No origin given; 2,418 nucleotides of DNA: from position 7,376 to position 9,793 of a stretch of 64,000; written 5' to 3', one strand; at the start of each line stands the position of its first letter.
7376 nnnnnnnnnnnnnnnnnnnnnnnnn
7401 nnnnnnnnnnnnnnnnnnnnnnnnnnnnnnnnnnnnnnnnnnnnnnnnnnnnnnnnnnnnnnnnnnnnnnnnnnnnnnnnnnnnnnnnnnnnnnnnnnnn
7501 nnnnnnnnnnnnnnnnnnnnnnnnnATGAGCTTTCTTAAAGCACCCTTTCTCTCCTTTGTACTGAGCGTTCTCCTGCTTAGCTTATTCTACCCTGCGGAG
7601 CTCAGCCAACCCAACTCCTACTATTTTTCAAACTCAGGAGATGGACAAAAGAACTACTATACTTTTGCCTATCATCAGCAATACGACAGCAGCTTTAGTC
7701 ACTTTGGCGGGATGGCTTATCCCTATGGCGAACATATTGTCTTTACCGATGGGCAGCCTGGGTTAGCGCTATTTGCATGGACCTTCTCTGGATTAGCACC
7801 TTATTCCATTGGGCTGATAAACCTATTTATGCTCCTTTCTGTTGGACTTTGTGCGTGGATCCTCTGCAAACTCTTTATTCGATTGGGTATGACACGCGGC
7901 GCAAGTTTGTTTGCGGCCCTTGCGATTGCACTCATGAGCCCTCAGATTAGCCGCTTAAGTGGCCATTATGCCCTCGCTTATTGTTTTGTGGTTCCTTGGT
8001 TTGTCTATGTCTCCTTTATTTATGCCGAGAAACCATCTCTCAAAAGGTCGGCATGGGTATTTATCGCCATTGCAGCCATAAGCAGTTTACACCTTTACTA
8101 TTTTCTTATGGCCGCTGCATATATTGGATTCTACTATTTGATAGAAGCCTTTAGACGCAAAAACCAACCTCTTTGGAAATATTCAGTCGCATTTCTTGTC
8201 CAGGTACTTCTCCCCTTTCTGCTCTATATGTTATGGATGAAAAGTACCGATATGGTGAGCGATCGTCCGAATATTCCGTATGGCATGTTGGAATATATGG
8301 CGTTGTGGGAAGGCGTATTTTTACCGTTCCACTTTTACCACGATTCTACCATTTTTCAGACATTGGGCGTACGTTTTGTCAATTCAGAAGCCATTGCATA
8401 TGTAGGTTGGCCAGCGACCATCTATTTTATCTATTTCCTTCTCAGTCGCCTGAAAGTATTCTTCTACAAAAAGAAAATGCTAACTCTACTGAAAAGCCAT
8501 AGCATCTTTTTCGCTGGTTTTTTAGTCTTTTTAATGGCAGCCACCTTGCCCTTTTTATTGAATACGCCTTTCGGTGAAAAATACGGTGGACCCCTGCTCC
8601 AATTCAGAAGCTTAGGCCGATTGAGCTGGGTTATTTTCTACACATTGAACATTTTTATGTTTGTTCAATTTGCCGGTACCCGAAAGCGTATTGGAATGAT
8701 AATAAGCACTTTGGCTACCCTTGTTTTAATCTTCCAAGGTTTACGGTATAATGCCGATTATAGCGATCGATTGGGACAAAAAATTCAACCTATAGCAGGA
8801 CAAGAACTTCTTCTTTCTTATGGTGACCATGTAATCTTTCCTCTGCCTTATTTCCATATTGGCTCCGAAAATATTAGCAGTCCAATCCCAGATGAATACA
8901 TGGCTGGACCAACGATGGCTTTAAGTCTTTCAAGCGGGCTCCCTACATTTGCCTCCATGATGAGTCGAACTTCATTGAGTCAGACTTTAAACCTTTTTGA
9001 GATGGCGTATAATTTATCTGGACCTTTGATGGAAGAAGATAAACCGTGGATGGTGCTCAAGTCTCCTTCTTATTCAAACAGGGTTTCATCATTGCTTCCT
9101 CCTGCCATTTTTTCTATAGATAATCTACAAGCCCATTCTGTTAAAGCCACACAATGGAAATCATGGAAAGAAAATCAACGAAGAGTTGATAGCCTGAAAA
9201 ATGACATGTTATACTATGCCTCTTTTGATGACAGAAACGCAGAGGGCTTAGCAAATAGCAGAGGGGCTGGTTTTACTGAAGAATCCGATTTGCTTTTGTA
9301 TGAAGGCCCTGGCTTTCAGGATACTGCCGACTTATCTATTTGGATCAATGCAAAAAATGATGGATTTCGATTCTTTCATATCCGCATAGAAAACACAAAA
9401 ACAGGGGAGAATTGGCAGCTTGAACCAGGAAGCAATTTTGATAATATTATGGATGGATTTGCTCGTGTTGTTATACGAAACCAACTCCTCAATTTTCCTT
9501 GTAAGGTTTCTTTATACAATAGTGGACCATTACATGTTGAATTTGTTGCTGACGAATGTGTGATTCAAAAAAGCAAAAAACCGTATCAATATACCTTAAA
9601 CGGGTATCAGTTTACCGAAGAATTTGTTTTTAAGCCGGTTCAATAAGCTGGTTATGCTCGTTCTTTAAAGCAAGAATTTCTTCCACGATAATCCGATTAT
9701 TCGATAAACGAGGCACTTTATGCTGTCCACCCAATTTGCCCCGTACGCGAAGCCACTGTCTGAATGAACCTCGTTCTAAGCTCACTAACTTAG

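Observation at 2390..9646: Four-gene putative periplasmic glycosylation operon: DUF2723 (O-mannosyltransferase-like) + two further large polytopic membrane proteins + soluble GT2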

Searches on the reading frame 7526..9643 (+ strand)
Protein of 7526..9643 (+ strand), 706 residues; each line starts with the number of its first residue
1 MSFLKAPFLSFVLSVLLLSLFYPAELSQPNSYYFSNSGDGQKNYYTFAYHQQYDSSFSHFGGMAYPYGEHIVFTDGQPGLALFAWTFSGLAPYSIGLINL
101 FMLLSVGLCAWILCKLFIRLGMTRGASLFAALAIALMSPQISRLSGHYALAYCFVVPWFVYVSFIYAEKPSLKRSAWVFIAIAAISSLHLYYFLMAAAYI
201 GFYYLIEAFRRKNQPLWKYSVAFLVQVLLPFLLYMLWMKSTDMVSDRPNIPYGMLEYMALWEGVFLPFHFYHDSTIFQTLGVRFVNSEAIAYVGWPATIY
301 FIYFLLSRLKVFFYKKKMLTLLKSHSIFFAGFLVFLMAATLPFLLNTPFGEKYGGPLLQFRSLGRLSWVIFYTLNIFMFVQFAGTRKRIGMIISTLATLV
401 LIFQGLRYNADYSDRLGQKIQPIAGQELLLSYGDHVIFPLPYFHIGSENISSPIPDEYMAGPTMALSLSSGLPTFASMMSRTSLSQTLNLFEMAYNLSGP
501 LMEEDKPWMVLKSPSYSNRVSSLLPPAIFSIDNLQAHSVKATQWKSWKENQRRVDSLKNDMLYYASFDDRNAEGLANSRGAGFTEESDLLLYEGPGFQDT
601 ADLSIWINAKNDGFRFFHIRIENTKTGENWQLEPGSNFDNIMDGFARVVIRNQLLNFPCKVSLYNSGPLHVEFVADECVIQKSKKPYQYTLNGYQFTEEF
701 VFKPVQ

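Call 8: search_protein_families(library=pfam, proteins=[window:7526-9643:+], max_evalue=0.01)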
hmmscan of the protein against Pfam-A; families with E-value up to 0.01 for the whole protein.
window:7526-9643:+ (706 aa): 1 family
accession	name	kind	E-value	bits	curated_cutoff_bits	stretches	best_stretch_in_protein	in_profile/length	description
PF19830.4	DUF6311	-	0.00068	19.9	27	1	67-245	69-239/303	Family of unknown function (DUF6311)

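Call 9: search_protein_families(library=ncbifam, proteins=[window:7526-9643:+], max_evalue=0.01)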
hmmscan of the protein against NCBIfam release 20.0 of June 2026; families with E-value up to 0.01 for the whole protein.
window:7526-9643:+ (706 aa): 0 families

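Call 13: search_solved_structures(query=window:7526-9643:+, max_evalue=10)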
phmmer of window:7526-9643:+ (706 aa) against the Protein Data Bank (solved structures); distinct sequences matched with E-value up to 10: 2.
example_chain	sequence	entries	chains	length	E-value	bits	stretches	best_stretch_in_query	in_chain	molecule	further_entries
3rko_A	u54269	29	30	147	0.14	13.7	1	99-197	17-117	NADH-QUINONE OXIDOREDUCTASE SUBUNIT A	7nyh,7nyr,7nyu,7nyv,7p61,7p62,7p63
9tam_A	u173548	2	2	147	0.16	13.5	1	99-197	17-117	NADH-quinone oxidoreductase subunit A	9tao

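Call 17: find_homologous_proteins(query=window:7526-9643:+, max_evalue=0.001)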
Query window:7526-9643:+ (706 aa): 246 proteins with E <= 0.001 among 8000 candidates; the best 120 are listed.
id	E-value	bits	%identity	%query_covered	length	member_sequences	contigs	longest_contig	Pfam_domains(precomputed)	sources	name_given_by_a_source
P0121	0.0e+0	1305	100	81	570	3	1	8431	PF19830.5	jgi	-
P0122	0.0e+0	1175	72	100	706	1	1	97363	PF19830.5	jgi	-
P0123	0.0e+0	1130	69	100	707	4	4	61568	PF19830.5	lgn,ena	-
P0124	1.0e-288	978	60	100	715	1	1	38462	PF19830.5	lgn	-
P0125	1.0e-287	974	60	100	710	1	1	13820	PF19830.5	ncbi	ncbi:MAG: hypothetical protein ACYC1Q_08610 [Bacteroidia bacterium]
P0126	1.3e-286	971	60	100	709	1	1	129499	PF19830.5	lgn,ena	-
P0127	2.8e-282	956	59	100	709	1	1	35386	PF19830.5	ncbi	-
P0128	1.9e-209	716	49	99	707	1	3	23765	PF19830.5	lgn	-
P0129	6.7e-194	664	56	73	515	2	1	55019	PF19830.5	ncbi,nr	ncbi:MAG TPA: hypothetical protein DIW47_11210 [Bacteroidetes bacterium]|nr:hypothetical protein [Ba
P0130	1.5e-192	660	47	100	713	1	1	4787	PF19830.5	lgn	-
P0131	2.1e-188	646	46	100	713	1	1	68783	PF19830.5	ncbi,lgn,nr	ncbi:MAG: hypothetical protein EP332_12435 [Bacteroidetes bacterium]|nr:MAG: hypothetical protein EP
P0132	1.3e-177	611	44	100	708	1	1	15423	PF19830.5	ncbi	-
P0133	2.0e-172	593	44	95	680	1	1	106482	PF19830.5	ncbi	-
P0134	2.7e-106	375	33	98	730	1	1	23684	PF19830.5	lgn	-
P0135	8.2e-98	347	33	85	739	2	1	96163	PF19830.5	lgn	-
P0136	1.6e-95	339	33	96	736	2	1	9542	PF19830.5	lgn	-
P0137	2.2e-95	339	34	89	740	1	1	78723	PF19830.5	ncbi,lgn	-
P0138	8.6e-94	333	32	87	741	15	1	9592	PF19830.5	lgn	-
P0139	1.9e-93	332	34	88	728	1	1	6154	PF19830.5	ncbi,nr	ncbi:MAG TPA: hypothetical protein VEC12_00350 [Bacteroidia bacterium]|nr:hypothetical protein [Bact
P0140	3.1e-93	332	33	87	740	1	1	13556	PF19830.5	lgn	-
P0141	2.2e-91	325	32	87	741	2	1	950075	PF19830.5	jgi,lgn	jgi:uncharacterized membrane protein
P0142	2.4e-91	325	32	85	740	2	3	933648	PF19830.5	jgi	jgi:hypothetical protein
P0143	4.7e-90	321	32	87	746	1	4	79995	PF19830.5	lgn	-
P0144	1.4e-88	316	31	88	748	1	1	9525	PF19830.5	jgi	jgi:hypothetical protein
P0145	9.2e-88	314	32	92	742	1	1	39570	PF19830.5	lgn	-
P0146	2.9e-79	285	35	67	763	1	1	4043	PF19830.5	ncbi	-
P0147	7.3e-78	281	36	70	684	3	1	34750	PF19830.5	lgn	-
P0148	1.5e-77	280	36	69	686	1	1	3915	PF19830.5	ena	-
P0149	2.0e-77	279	36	69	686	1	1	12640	PF19830.5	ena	-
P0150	2.5e-76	276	36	69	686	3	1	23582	PF19830.5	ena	-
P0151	2.7e-76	276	35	69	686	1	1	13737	PF19830.5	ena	-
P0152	1.3e-75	273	34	67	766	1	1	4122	PF19830.5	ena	-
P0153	6.3e-73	264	32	87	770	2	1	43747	PF19830.5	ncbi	ncbi:MAG: hypothetical protein ACFB10_04480 [Salibacteraceae bacterium]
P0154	8.2e-71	257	31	82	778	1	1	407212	PF19830.5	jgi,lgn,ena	-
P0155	1.4e-70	257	32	82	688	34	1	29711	PF19830.5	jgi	-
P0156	1.3e-69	254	33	70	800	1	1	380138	PF19830.5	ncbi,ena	-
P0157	1.0e-68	251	35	68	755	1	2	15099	PF19830.5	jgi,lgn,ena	-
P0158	1.1e-68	250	34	69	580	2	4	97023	PF19830.5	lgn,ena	-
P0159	2.9e-68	249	31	85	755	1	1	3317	PF19830.5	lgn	-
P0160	6.5e-68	248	30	92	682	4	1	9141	PF19830.5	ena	-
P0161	1.7e-66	243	33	70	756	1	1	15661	PF19830.5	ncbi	-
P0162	3.0e-66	242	34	68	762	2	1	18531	PF19830.5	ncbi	-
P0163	6.3e-66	241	33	70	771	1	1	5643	PF19830.5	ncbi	-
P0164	1.3e-65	240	32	66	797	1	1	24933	PF19830.5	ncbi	ncbi:MAG: hypothetical protein V1904_10915 [Bacteroidota bacterium]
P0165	3.3e-65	239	32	77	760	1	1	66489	PF19830.5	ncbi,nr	ncbi:MAG: hypothetical protein NTX03_10760 [Bacteroidetes bacterium]|nr:hypothetical protein [Bacter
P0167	1.4e-63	234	30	84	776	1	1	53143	PF19830.5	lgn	-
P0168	2.5e-63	233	32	69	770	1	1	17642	PF19830.5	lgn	-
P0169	3.3e-63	232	29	84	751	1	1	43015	PF19830.5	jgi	jgi:hypothetical protein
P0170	4.9e-63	232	33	69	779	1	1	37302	PF19830.5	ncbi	-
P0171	3.5e-62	229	36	68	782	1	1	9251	PF19830.5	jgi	jgi:hypothetical protein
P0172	6.5e-62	228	31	91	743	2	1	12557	PF19830.5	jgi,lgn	-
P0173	1.1e-61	227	33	73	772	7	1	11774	PF19830.5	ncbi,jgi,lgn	jgi:hypothetical protein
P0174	1.3e-61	227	27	96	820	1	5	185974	PF19830.5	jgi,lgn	jgi:hypothetical protein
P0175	1.5e-61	227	31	85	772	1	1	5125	PF19830.5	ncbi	ncbi:MAG: hypothetical protein AAFP19_18980 [Bacteroidota bacterium]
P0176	1.9e-61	227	35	68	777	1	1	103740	PF19830.5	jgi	jgi:hypothetical protein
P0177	2.7e-61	226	29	93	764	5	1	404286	PF19830.5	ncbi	ncbi:MAG: hypothetical protein AAF998_00535 [Bacteroidota bacterium]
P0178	3.1e-61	226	29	98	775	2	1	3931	PF19830.5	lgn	-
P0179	3.5e-61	226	31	78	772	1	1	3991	PF19830.5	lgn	-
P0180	6.5e-61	225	30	96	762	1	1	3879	PF19830.5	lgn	-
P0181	1.4e-60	224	32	69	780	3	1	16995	PF19830.5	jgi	-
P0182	1.5e-60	224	34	54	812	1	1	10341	PF19830.5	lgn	-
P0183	1.8e-60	223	30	71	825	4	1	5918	PF19830.5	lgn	-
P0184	5.2e-60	222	34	65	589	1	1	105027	PF19830.5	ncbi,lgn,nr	ncbi:MAG: hypothetical protein HY084_12775 [Gemmatimonadetes bacterium]|nr:hypothetical protein [Gem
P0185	2.9e-59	219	29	85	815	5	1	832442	PF19830.5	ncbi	ncbi:MAG: hypothetical protein R3A50_10515 [Saprospiraceae bacterium]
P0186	3.0e-59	219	32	68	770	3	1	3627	PF19830.5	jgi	jgi:hypothetical protein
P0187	3.4e-59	219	30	80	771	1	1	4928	PF19830.5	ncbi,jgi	jgi:hypothetical protein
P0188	4.9e-59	219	32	69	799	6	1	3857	PF19830.5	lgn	-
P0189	5.8e-59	218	27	88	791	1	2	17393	PF19830.5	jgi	jgi:hypothetical protein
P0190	5.9e-59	218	30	73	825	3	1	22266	PF19830.5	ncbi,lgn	-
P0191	6.1e-59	218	31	93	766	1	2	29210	PF19830.5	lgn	-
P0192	7.0e-59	218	32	69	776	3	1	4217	PF19830.5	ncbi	-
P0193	7.8e-59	218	33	72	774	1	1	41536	PF19830.5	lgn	-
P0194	1.2e-58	217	31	69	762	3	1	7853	PF19830.5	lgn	-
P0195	1.8e-58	217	34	68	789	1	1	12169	PF19830.5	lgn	-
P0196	2.6e-58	216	27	98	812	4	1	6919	PF19830.5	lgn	-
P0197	3.9e-58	216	30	77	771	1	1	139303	PF19830.5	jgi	jgi:hypothetical protein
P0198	5.6e-58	215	29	92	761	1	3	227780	PF19830.5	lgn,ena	-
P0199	7.0e-58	215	29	69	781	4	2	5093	PF19830.5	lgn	-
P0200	2.0e-57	213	30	77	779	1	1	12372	PF19830.5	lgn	-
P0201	2.6e-57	213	29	83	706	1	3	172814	PF19830.5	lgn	-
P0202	3.1e-57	213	34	53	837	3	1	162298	PF19830.5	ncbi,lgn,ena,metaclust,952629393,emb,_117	metaclust:\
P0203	5.7e-57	212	28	95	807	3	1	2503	PF19830.5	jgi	jgi:hypothetical protein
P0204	1.5e-56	210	27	93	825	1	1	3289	PF19830.5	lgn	-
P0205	2.1e-56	210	28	93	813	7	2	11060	PF19830.5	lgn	-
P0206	3.0e-56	209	30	68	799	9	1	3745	PF19830.5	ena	-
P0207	8.4e-56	208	28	84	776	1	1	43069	PF19830.5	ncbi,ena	-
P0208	8.7e-56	208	31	66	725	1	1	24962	PF19830.5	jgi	jgi:hypothetical protein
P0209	1.8e-55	207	26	98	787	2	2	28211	PF19830.5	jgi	jgi:hypothetical protein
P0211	2.8e-55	206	32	73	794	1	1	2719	PF19830.5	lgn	-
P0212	6.0e-55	205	34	67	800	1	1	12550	PF19830.5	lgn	-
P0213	6.6e-55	205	32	66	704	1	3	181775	PF19830.5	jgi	jgi:hypothetical protein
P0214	6.7e-55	205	29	81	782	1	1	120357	PF19830.5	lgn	-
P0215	8.2e-55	205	28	96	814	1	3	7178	PF19830.5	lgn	-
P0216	9.4e-55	204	28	92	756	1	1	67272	PF19830.5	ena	-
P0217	1.7e-54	204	30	68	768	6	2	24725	PF19830.5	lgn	-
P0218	4.3e-54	202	31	68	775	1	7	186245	PF19830.5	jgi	jgi:hypothetical protein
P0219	4.6e-54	202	30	72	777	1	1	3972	PF19830.5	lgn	-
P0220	5.2e-54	202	29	70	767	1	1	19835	PF19830.5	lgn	-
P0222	1.3e-53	201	29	87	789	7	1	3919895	PF19830.5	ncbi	-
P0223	1.4e-53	201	30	85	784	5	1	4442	PF19830.5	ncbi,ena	-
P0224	1.6e-53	200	32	68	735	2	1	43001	PF19830.5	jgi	-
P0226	2.3e-53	200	30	75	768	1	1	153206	PF19830.5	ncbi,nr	ncbi:MAG: hypothetical protein SFV52_12130 [Saprospiraceae bacterium]|nr:hypothetical protein [Sapro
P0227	1.1e-52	198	31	69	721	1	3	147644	PF19830.5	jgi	jgi:hypothetical protein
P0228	1.1e-52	198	31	70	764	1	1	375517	PF19830.5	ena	-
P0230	3.4e-52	196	32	66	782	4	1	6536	PF19830.5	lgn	-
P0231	3.9e-52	196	28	89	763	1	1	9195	PF19830.5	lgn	-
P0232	4.7e-52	195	29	69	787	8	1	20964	PF19830.5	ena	-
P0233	6.7e-52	195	31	69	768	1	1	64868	PF19830.5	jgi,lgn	jgi:hypothetical protein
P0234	1.2e-51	194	26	92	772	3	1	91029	PF19830.5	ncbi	ncbi:hypothetical protein BH11BAC7_BH11BAC7_00180 [soil metagenome]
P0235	1.4e-51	194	29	71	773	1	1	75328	PF19830.5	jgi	jgi:hypothetical protein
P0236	1.7e-51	194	30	70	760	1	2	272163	PF19830.5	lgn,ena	-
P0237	1.8e-51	194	26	95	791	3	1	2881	PF19830.5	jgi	-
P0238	2.3e-51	193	29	72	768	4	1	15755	PF19830.5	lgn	-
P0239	2.9e-51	193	32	74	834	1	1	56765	PF19830.5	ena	-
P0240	3.1e-51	193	31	68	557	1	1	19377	PF19830.5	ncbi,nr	ncbi:MAG: hypothetical protein IIA45_03940, partial [Bacteroidetes bacterium]|nr:hypothetical protei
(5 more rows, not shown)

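Call 28: find_encoding_contigs(protein=P0122, flank=10000, max_places=2)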
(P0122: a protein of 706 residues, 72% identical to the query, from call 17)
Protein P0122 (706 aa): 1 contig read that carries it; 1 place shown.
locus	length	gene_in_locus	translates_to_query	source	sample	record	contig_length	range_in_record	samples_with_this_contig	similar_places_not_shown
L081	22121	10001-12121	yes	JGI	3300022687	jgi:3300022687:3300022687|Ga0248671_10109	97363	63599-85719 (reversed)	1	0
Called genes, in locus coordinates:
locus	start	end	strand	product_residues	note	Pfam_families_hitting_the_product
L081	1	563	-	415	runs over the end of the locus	PF02812:ELFV_dehydrog_N, PF00208:ELFV_dehydrog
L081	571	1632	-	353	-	PF03702:AnmK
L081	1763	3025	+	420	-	PF00155:Aminotran_1_2 (weak), PF00266:Aminotran_5, PF01041:DegT_DnrJ_EryC1 (weak)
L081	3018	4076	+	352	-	PF00501:AMP-binding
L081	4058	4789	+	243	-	PF02390:Methyltransf_4, PF13847:Methyltransf_31, PF13649:Methyltransf_25 (weak)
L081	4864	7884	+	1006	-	PF11028:TMEM260_N, PF28497:DUF8416, PF28495:TMEM260_2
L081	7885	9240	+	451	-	-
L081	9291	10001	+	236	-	PF00535:Glycos_transf_2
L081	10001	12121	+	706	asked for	PF19830:DUF6311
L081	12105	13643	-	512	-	PF03321:GH3, PF23571:GH3_M, PF23572:GH3_C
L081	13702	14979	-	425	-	PF04389:Peptidase_M28, PF01546:Peptidase_M20 (faint)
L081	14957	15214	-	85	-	PF02700:PurS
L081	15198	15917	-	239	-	PF01066:CDP-OH_P_transf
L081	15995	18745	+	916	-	PF01590:GAF, PF00989:PAS (weak), PF08447:PAS_3, PF00989:PAS, PF08447:PAS_3, PF13426:PAS_9, PF00512:HisKA, PF02518:HATPase_c, +5 more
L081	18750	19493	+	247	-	PF00072:Response_reg, PF00165:HTH_AraC (faint), PF12833:HTH_18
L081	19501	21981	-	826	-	PF14870:PSII_BNR (faint), PF15899:BNR_6 (faint), PF15902:Sortilin-Vps10 (weak), PF18962:Por_Secre_tail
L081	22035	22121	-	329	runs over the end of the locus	PF01207:Dus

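Call 29: find_encoding_contigs(protein=P0126, flank=10000, max_places=2)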
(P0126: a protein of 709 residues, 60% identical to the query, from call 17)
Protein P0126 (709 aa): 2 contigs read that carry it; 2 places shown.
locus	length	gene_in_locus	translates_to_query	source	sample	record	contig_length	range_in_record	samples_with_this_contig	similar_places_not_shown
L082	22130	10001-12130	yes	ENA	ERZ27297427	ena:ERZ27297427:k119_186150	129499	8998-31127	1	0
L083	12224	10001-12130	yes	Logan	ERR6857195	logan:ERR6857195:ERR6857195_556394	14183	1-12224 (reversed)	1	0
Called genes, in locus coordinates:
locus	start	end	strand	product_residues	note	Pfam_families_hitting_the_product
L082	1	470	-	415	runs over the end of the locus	PF02812:ELFV_dehydrog_N, PF00208:ELFV_dehydrog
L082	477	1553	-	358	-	PF03702:AnmK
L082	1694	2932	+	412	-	PF00155:Aminotran_1_2 (weak), PF00266:Aminotran_5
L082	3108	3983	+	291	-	PF00501:AMP-binding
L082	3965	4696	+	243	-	PF24675:NpmA (faint), PF02390:Methyltransf_4, PF13847:Methyltransf_31 (weak), PF13649:Methyltransf_25 (weak)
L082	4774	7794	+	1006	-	PF11028:TMEM260_N, PF28497:DUF8416, PF28495:TMEM260_2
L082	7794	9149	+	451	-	PF13231:PMT_2 (weak)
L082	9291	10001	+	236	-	PF00535:Glycos_transf_2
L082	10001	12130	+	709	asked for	PF19830:DUF6311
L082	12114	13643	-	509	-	PF03321:GH3, PF23571:GH3_M, PF23572:GH3_C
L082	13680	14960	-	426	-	PF04389:Peptidase_M28, PF01546:Peptidase_M20 (faint)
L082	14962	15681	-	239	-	PF01066:CDP-OH_P_transf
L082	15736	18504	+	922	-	PF08448:PAS_4 (faint), PF01590:GAF, PF08447:PAS_3, PF00989:PAS, PF08447:PAS_3 (weak), PF13426:PAS_9, PF00512:HisKA, PF02518:HATPase_c, +1 more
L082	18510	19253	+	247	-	PF00072:Response_reg, PF00165:HTH_AraC (faint), PF12833:HTH_18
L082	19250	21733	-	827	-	PF15902:Sortilin-Vps10 (faint), PF14870:PSII_BNR (faint), PF18962:Por_Secre_tail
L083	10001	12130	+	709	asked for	PF19830:DUF6311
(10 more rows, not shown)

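Call 30: find_encoding_contigs(protein=P0133, flank=10000, max_places=2)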
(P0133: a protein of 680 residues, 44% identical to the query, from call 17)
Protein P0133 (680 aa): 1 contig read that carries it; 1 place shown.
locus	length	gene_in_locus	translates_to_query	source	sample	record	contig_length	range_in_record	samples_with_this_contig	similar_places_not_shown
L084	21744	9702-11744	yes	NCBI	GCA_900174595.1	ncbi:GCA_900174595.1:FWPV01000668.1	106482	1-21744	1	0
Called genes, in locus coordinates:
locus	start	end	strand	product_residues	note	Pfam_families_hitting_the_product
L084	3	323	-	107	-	?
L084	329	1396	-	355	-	PF03702:AnmK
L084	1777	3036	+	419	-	PF00155:Aminotran_1_2, PF00266:Aminotran_5, PF01041:DegT_DnrJ_EryC1, PF01053:Cys_Met_Meta_PP (weak)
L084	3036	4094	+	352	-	PF00501:AMP-binding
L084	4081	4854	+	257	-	PF24675:NpmA (weak), PF02390:Methyltransf_4, PF13649:Methyltransf_25 (weak)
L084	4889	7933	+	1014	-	PF11028:TMEM260_N, PF28497:DUF8416, PF28495:TMEM260_2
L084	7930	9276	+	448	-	-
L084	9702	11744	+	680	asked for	PF19830:DUF6311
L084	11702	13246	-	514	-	PF03321:GH3, PF23571:GH3_M, PF23572:GH3_C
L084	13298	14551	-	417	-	PF04389:Peptidase_M28, PF01546:Peptidase_M20 (faint)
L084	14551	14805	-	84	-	PF02700:PurS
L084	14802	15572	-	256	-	PF01066:CDP-OH_P_transf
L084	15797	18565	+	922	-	PF01590:GAF, PF08447:PAS_3, PF13426:PAS_9, PF00989:PAS, PF08447:PAS_3, PF13426:PAS_9, PF08447:PAS_3, PF00512:HisKA, +6 more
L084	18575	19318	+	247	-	PF00072:Response_reg, PF12833:HTH_18, PF00165:HTH_AraC (weak)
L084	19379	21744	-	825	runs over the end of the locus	PF14870:PSII_BNR (faint), PF15902:Sortilin-Vps10 (weak), PF18962:Por_Secre_tail (weak)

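Call 31: find_encoding_contigs(protein=P0142, flank=10000, max_places=1)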
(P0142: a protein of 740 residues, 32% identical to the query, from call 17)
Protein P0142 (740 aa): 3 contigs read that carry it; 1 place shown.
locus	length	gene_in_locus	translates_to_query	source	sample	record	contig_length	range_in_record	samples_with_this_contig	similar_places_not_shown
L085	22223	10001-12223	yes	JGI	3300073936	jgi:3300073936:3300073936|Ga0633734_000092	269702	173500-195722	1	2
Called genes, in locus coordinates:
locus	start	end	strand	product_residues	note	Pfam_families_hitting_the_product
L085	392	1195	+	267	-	-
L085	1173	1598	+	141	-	-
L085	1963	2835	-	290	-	PF08433:KTI12, PF13671:AAA_33, PF25109:HAD_PNKP, PF24694:LNS2_PITM1-3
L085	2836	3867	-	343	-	PF09511:RNA_lig_T4_1, PF09414:RNA_ligase (weak)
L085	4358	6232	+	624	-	PF16656:Pur_ac_phosph_N (faint)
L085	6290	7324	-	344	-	PF01594:AI-2E_transport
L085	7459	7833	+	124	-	-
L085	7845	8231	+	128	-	-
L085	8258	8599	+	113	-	PF02627:CMD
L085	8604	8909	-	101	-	PF05016:ParE_toxin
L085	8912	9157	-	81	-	-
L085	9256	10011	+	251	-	PF00535:Glycos_transf_2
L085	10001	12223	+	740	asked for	PF19830:DUF6311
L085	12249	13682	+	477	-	-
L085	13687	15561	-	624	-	-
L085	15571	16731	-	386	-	PF18962:Por_Secre_tail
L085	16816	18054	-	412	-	PF00515:TPR_1 (faint), PF07719:TPR_2 (faint), PF13181:TPR_8 (faint), PF13371:TPR_9 (faint), PF13414:TPR_11 (faint), PF13432:TPR_16 (weak), PF14559:TPR_19, PF12895:ANAPC3, +4 more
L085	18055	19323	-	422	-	PF00515:TPR_1 (faint), PF07719:TPR_2 (faint), PF12895:ANAPC3 (faint), PF13181:TPR_8 (faint), PF13371:TPR_9 (faint), PF13432:TPR_16 (weak), PF14559:TPR_19, PF25062:ARM_TT21_N (weak), +5 more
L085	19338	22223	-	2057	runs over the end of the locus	PF01835:MG2, PF07703:A2M_BRD (weak), PF00207:A2M, PF17973:bMG10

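Call 32: find_encoding_contigs(protein=P0185, flank=10000, max_places=1)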
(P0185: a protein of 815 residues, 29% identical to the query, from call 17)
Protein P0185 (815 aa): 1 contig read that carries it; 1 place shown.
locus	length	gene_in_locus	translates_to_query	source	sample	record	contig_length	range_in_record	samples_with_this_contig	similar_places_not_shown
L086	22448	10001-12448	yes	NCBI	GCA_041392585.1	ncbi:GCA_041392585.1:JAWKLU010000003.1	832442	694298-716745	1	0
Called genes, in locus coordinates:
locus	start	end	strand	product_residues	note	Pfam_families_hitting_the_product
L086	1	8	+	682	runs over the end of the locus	-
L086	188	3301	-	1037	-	PF15902:Sortilin-Vps10, PF02012:BNR (faint), PF15902:Sortilin-Vps10 (weak)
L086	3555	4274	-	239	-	-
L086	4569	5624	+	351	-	PF22612:GH113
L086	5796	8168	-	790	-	PF07719:TPR_2 (faint), PF13181:TPR_8 (faint), PF13424:TPR_12 (faint), PF00515:TPR_1 (faint), PF13428:TPR_14 (faint), PF00211:Guanylate_cyc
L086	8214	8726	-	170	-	-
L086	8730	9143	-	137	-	PF01878:EVE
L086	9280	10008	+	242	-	PF00535:Glycos_transf_2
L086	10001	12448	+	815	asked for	PF19830:DUF6311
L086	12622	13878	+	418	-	PF12890:DHOase, PF01979:Amidohydro_1 (weak)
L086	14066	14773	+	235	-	PF13852:DUF4197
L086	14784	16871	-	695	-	PF01435:Peptidase_M48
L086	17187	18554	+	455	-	PF01139:RtcB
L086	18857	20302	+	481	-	PF00144:Beta-lactamase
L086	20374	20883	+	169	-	PF11322:DUF3124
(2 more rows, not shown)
